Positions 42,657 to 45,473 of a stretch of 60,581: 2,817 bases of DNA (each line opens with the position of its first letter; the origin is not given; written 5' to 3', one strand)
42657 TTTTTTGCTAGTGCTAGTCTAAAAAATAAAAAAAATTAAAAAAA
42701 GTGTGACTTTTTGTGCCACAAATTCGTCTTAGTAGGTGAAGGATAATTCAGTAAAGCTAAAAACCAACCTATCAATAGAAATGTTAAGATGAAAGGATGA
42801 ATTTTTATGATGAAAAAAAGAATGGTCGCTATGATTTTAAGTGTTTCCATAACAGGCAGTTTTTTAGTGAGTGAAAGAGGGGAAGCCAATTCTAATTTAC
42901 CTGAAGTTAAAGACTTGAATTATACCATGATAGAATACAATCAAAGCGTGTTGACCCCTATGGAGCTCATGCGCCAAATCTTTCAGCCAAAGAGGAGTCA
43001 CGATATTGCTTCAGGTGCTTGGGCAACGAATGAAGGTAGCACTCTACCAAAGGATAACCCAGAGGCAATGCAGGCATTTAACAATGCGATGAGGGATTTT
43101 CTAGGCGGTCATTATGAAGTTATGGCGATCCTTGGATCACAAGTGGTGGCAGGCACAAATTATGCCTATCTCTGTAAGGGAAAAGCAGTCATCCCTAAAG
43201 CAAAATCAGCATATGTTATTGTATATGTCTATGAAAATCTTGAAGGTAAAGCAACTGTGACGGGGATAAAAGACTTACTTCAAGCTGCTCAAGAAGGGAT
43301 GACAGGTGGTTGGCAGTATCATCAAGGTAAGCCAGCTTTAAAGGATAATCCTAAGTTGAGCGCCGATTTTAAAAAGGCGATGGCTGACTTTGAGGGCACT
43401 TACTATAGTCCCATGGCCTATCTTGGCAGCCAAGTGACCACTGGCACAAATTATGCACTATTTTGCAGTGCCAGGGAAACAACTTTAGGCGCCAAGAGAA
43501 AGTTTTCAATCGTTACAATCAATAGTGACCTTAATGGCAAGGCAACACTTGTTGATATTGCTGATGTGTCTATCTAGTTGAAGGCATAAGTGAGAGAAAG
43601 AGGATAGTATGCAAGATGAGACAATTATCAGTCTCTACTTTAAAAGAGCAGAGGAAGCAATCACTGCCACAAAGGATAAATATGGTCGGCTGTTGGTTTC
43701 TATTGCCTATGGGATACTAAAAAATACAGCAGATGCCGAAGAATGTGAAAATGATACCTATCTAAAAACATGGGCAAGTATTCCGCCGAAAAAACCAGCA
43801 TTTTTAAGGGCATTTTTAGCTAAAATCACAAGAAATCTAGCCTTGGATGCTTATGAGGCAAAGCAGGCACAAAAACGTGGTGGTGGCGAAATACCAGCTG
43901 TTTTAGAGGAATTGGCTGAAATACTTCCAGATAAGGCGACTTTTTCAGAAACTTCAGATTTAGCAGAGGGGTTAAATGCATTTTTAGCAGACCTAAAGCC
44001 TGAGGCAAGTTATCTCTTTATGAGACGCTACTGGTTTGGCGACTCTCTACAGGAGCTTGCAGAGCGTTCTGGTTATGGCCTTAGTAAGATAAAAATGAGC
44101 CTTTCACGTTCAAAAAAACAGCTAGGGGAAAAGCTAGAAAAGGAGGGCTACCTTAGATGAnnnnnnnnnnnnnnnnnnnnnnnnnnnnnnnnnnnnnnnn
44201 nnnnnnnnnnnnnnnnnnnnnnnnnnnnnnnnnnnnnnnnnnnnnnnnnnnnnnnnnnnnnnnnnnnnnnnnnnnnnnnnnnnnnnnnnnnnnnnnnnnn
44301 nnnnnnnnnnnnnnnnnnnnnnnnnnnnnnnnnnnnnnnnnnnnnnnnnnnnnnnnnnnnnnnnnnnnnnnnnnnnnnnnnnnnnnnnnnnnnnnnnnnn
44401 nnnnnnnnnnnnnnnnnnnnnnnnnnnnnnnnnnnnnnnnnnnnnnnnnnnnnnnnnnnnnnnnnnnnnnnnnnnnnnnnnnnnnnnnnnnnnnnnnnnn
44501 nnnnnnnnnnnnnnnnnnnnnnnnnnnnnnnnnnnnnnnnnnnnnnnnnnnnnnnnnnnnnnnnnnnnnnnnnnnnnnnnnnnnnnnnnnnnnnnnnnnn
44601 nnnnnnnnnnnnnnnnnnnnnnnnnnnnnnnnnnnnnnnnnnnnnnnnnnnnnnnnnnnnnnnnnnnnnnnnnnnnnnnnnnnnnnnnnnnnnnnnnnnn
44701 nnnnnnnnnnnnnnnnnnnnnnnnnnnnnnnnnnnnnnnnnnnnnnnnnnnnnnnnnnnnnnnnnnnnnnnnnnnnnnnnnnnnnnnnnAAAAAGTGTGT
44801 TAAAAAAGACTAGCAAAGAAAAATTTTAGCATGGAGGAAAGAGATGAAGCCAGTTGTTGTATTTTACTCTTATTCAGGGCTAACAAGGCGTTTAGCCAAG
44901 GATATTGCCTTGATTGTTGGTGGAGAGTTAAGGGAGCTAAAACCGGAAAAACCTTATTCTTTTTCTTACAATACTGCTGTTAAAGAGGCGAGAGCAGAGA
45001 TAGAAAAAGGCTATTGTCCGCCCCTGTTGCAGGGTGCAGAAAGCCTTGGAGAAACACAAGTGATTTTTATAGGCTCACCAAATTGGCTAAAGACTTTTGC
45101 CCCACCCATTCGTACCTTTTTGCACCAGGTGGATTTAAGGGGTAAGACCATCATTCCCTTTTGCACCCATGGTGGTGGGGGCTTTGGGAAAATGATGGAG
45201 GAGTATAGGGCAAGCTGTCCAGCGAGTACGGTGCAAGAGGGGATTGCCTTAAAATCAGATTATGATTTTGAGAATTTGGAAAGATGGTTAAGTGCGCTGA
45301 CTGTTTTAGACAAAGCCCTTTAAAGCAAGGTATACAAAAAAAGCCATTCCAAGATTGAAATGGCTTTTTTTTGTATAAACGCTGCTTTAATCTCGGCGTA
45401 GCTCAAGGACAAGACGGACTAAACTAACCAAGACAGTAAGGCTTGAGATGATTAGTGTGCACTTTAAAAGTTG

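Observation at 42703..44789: Secreted tandem stefin/cystatin-like protein wired to an ECF sigma / anti-sigma pair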

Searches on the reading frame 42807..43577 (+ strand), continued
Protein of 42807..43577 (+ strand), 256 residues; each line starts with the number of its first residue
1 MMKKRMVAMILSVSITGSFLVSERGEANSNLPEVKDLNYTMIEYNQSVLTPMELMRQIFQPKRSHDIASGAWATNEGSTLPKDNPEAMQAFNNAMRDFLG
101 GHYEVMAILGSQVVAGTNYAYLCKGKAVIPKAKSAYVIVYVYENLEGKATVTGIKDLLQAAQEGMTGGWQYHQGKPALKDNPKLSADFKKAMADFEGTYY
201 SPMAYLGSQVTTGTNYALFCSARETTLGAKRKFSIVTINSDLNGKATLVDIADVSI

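Call 46: find_encoding_contigs(protein=P0027, flank=4000, max_places=2)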
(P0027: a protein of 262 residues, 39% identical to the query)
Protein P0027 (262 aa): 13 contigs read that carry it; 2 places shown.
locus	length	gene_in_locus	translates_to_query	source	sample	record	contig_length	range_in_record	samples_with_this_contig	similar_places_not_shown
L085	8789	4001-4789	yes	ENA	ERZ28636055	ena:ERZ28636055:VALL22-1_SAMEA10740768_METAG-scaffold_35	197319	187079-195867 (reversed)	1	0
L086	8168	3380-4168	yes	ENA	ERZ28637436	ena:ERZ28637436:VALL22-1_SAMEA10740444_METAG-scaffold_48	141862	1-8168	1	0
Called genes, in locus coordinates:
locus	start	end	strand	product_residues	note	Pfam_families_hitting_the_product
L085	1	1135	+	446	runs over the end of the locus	PF05139:Erythro_esteras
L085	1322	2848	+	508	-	PF01637:ATPase_2, PF13173:AAA_14, PF13401:AAA_22 (weak), PF03008:DUF234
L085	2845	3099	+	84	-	PF02604:PhdYeFM_antitox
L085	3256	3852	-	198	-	PF03352:Adenine_glyco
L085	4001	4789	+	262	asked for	-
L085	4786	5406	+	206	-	PF04542:Sigma70_r2 (weak), PF08281:Sigma70_r4_2 (weak)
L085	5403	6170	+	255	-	-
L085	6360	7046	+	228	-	PF13483:Lactamase_B_3 (weak)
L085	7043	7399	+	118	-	PF00903:Glyoxalase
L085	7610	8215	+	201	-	PF00440:TetR_N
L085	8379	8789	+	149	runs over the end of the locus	PF00664:ABC_membrane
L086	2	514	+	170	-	?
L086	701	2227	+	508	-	PF01637:ATPase_2, PF13173:AAA_14, PF13401:AAA_22 (weak), PF03008:DUF234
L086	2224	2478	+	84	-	PF02604:PhdYeFM_antitox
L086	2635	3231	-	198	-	PF03352:Adenine_glyco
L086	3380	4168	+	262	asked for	-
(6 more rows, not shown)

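Call 47: find_encoding_contigs(protein=P0006, flank=4000, max_places=2)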
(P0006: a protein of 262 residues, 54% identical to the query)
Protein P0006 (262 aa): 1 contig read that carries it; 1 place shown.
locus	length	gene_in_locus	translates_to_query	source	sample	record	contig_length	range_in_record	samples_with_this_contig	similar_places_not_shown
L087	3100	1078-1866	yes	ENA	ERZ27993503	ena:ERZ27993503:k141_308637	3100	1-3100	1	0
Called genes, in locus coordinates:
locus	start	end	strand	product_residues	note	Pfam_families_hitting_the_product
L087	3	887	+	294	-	?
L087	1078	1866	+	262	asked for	-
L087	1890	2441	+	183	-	PF04542:Sigma70_r2, PF07638:Sigma70_ECF (weak)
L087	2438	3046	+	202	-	-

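Call 48: find_encoding_contigs(protein=P0011, flank=4000, max_places=2)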
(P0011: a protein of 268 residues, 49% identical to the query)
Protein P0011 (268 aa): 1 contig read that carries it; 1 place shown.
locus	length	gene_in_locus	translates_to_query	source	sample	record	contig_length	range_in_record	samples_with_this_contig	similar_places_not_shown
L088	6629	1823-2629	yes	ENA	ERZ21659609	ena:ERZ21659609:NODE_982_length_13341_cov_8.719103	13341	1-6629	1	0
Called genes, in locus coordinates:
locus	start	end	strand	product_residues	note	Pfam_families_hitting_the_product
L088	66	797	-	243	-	PF07553:Lipoprotein_Ltp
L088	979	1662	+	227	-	PF01209:Ubie_methyltran, PF05175:MTS (weak), PF13489:Methyltransf_23 (weak), PF13847:Methyltransf_31, PF08241:Methyltransf_11, PF08242:Methyltransf_12, PF13649:Methyltransf_25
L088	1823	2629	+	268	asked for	-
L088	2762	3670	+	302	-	PF01544:CorA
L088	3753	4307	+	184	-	PF04542:Sigma70_r2 (weak)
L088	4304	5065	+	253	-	-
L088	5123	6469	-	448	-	PF06541:ABC_trans_CmpB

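Call 54: find_encoding_contigs(protein=P0002, flank=3000, max_places=3)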
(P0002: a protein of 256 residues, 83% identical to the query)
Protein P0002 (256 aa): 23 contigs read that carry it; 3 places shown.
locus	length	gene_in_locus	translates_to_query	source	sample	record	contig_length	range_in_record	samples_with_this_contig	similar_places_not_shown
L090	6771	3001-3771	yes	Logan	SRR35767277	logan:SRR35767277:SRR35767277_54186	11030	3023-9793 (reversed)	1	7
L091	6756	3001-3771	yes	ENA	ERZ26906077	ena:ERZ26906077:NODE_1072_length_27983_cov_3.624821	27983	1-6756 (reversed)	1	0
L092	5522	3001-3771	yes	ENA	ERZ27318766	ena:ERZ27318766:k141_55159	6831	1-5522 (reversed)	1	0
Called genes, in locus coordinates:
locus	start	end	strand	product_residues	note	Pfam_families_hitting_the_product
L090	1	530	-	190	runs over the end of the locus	-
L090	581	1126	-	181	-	PF08002:DUF1697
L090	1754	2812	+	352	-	-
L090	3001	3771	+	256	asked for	-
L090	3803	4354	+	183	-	PF04542:Sigma70_r2, PF07638:Sigma70_ECF (weak)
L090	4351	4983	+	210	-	-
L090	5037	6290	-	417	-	PF02661:Fic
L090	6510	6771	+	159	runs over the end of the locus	PF12682:Flavodoxin_4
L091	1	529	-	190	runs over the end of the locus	-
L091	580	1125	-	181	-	PF08002:DUF1697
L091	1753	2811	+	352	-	-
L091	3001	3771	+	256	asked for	-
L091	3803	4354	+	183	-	PF04542:Sigma70_r2, PF07638:Sigma70_ECF (weak)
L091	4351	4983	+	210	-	-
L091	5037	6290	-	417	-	PF02661:Fic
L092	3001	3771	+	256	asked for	-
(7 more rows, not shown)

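Call 66: search_protein_representatives(alignment_id=A1)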
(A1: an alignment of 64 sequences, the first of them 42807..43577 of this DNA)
Query: 64 sequences, 245 profile positions. Proteins with E-value up to 0.001 (for the whole library): 3192; up to 1e-10: 2298; up to 1e-30: 1012. The best 150 are listed.
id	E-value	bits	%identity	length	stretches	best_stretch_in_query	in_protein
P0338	3.5e-202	684.7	-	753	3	1-243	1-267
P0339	2.7e-136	468.9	-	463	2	25-238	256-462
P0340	2.4e-135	465.8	-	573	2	1-244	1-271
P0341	5.0e-135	464.7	-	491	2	1-240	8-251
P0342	4.5e-126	435.4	-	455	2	1-238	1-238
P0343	2.5e-114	396.9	-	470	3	45-242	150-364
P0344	1.0e-113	394.9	-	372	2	1-239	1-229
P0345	4.6e-113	392.8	-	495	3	1-242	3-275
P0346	3.1e-111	386.8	-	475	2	1-241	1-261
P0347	5.5e-111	386.0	-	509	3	39-241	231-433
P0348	7.0e-105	366.0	-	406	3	6-144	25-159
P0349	6.3e-104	362.9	-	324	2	1-241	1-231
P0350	6.8e-101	353.0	-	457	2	1-243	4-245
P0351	1.2e-98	345.6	-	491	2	28-241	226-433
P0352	8.6e-98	342.8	-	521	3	42-242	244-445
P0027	7.7e-78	277.5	-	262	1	1-241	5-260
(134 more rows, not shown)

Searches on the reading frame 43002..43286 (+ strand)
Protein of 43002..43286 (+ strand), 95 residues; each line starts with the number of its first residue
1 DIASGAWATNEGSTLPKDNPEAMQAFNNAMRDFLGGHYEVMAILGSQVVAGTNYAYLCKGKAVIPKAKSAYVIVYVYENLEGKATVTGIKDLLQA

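Call 35: search_solved_structures(query=A2, max_evalue=1, show_alignments=4)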
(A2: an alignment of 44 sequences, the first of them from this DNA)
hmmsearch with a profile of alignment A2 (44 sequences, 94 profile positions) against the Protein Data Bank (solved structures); distinct sequences matched with E-value up to 1: 21.
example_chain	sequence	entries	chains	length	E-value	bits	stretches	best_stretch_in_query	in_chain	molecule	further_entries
3lh4_A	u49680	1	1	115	0.00042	23.3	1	44-88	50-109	Secreted cystatin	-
8r28_A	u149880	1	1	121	0.00063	22.8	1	3-71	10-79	Cystatin domain-containing protein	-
4zm8_A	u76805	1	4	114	0.00063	22.8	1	36-71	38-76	Putative secreted cystatin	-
3mwz_A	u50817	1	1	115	0.0011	22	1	43-72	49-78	sialostatin L2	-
7pk4_B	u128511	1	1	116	0.0021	21.1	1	45-71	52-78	Putative salivary cystatin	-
3l0r_A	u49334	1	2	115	0.0076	19.3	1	2-65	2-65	Cystatin-2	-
6ztk_B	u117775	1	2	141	0.02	18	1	2-66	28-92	Mialostatin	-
1gd4_A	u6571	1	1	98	0.025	17.6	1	20-59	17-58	CYSTATIN A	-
8gqq_A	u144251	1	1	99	0.026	17.6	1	14-91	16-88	Cystatin-A2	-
5zc1_A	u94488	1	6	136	0.03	17.4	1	40-60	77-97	Cystatin-1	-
8r29_A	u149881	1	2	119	0.041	17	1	45-69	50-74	Cystatin domain-containing protein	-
1dvc_A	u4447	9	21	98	0.046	16.8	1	27-59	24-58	STEFIN A | Cystatin A | Cystatin-A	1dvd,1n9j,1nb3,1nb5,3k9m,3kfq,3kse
8gt7_B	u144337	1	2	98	0.049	16.7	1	27-59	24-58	Cystatin-A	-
1cyu_A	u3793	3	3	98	0.054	16.6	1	27-59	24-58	CYSTATIN A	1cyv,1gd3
6i1m_A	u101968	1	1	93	0.071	16.2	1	44-72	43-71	Cystatin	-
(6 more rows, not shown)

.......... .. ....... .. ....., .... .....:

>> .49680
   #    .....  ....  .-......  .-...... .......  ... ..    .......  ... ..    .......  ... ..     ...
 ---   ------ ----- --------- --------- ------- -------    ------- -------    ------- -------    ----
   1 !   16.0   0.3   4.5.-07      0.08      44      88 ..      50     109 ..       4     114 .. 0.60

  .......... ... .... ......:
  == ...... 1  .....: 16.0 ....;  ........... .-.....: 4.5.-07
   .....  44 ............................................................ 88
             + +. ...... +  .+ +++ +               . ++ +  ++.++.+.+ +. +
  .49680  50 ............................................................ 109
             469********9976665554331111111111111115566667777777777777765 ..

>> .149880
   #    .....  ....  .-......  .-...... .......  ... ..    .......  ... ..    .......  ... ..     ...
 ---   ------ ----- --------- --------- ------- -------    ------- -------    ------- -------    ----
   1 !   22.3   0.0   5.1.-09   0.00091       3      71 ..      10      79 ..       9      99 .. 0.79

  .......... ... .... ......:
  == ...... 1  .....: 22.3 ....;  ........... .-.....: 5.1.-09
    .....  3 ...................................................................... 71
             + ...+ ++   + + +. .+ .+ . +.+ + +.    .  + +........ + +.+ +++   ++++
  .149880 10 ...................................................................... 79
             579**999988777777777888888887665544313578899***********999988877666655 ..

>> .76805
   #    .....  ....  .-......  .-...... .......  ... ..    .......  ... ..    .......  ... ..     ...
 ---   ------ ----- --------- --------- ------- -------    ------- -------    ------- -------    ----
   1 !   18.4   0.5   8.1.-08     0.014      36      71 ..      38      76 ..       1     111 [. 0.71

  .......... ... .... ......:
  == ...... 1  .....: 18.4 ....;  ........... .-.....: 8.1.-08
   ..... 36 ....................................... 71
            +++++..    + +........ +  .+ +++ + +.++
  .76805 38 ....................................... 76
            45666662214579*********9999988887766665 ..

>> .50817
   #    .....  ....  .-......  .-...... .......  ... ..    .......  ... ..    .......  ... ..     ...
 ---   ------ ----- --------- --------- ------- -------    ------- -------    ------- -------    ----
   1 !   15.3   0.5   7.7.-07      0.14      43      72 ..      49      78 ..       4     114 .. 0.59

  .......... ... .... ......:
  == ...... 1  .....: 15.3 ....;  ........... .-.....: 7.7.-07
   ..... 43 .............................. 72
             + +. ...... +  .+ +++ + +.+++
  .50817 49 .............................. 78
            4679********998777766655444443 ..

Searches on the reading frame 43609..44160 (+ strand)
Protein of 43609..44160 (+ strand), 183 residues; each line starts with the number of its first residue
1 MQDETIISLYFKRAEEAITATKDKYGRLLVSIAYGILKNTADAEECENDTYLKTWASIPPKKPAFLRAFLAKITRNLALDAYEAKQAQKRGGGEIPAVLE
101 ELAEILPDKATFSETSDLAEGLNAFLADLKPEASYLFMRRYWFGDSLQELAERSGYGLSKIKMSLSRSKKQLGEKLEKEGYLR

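Call 3: search_protein_families(library=pfam, proteins=[window:43609-44160:+], max_evalue=1)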
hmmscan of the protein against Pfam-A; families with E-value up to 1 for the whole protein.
window:43609-44160:+ (183 aa): 4 families
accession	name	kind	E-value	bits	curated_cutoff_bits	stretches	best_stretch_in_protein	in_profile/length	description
PF04542.20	Sigma70_r2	-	1.1e-10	41.6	24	1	24-86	4-69/71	Sigma-70 region 2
PF07638.17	Sigma70_ECF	-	7.2e-06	26.5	21.1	1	68-167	77-174/185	ECF sigma factor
PF08281.18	Sigma70_r4_2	-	0.0048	17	25.7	1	125-172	7-54/54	Sigma-70, region 4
PF18874.5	QPE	-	0.26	11.9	25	1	99-117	1-19/44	QPE domain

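Call 4: search_protein_families(library=ncbifam, proteins=[window:43609-44160:+], max_evalue=1)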
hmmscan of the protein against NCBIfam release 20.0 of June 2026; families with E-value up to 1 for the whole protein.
window:43609-44160:+ (183 aa): 52 families (the best 25 are shown)
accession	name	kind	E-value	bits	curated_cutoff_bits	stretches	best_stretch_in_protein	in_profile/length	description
TIGR02937.1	sigma70-ECF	superfamily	4.5e-14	52.4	42.9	1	23-176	8-165/165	sigma-70 family RNA polymerase sigma factor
NF058625.1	sigma_PG0214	equivalog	5.8e-12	45.6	130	1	28-179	16-164/170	GFO_1088 family ECF-type sigma factor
NF009167.0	PRK12514.1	equivalog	2.4e-10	40.6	265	1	24-177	28-179/180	RNA polymerase sigma factor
TIGR02985.1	Sig70_bacteroi1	subfamily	9.6e-10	38.9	126.4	1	23-176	8-162/162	RNA polymerase sigma-70 factor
NF009172.0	PRK12519.1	subfamily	1.1e-09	38.2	222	1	12-177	25-190/194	RNA polymerase sigma factor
NF008888.0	PRK11922.1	equivalog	2.2e-08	34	204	1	2-179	16-199/231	RNA polymerase sigma factor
TIGR02989.1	Sig-70_gvs1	subfamily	3.4e-08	33.6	124.55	1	23-173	8-155/158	RNA polymerase sigma-70 factor, Rhodopirellula/Verrucomicrobium family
TIGR02957.1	SigX4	subfamily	4.8e-08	32.5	323.25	1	25-177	6-157/281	RNA polymerase sigma-70 factor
NF007229.0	PRK09647.1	equivalog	5.6e-08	32.4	265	1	30-179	58-205/220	RNA polymerase sigma factor SigE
NF007222.0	PRK09640.1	equivalog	1.9e-07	30.9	194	1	23-178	33-184/188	RNA polymerase sigma factor SigX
NF007215.0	PRK09637.1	equivalog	2.7e-07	30.7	212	1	37-177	22-155/181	RNA polymerase sigma factor SigZ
NF007214.0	PRK09636.1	subfamily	4.3e-07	29.4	271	1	21-174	9-161/293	RNA polymerase sigma factor SigJ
NF009186.0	PRK12534.1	equivalog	6.8e-07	29.3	267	1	29-177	38-186/187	RNA polymerase sigma factor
NF010500.0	PRK13919.1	subfamily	8.4e-07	29.3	226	1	2-177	9-184/186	putative RNA polymerase sigma E protein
NF040705.1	sigma_mbnA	exception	9e-07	28.8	350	1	39-172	22-154/272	methanobactin precursor domain-containing sigma factor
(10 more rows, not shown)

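Call 32: list_cluster_members(proteins=[P0002, window:43609-44160:+, window:44157-44789:+, window:46256-46912:-])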
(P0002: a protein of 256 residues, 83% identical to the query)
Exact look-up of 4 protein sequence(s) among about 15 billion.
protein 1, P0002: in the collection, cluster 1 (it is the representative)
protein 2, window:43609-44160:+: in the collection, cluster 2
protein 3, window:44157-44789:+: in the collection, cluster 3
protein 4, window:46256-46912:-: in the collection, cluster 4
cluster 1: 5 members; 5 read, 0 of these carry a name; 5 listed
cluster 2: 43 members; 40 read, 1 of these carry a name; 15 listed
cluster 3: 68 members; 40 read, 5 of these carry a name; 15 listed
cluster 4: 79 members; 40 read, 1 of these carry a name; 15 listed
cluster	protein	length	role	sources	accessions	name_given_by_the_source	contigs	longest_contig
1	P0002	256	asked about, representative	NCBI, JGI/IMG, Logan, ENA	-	-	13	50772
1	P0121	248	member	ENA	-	-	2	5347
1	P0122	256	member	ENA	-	-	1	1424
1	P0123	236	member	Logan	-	-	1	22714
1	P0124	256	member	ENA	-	-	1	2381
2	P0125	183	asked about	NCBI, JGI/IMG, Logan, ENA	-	RNA polymerase sigma factor, sigma-70 family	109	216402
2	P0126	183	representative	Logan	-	-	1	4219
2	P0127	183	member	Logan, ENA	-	-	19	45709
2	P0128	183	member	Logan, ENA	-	-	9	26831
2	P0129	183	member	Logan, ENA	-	-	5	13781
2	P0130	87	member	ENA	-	-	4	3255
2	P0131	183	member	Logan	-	-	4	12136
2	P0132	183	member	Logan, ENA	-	-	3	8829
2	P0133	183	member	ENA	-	-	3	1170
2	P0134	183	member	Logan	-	-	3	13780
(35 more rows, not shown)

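Call 67: search_solved_structures(query=window:43609-44160:+, max_evalue=0.001)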
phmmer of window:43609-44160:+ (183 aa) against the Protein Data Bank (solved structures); distinct sequences matched with E-value up to 0.001: 4.
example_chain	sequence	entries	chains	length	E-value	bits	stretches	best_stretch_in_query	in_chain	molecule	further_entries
9m9d_F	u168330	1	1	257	2.6e-05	27.6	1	30-174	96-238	ECF RNA polymerase sigma factor SigE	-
9m9e_F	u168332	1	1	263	2.8e-05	27.5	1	30-174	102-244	ECF RNA polymerase sigma factor SigE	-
9m98_F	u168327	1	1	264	2.8e-05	27.5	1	30-174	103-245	ECF RNA polymerase sigma factor SigE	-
1h3l_A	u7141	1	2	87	0.00097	22.5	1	29-88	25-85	RNA POLYMERASE SIGMA FACTOR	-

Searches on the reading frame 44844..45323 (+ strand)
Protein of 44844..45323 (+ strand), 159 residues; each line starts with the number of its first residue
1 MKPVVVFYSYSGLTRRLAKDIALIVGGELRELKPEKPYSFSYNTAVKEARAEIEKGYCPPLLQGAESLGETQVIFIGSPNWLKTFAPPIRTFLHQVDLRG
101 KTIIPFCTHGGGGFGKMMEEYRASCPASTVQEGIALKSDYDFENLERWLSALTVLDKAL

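Call 3: search_protein_families(library=pfam, proteins=[window:44844-45323:+], max_evalue=1)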
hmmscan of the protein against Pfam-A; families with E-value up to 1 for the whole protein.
window:44844-45323:+ (159 aa): 1 family
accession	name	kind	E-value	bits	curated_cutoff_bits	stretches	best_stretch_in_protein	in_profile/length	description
PF12682.12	Flavodoxin_4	-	1.6e-23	83.4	24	1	4-150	3-153/155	Flavodoxin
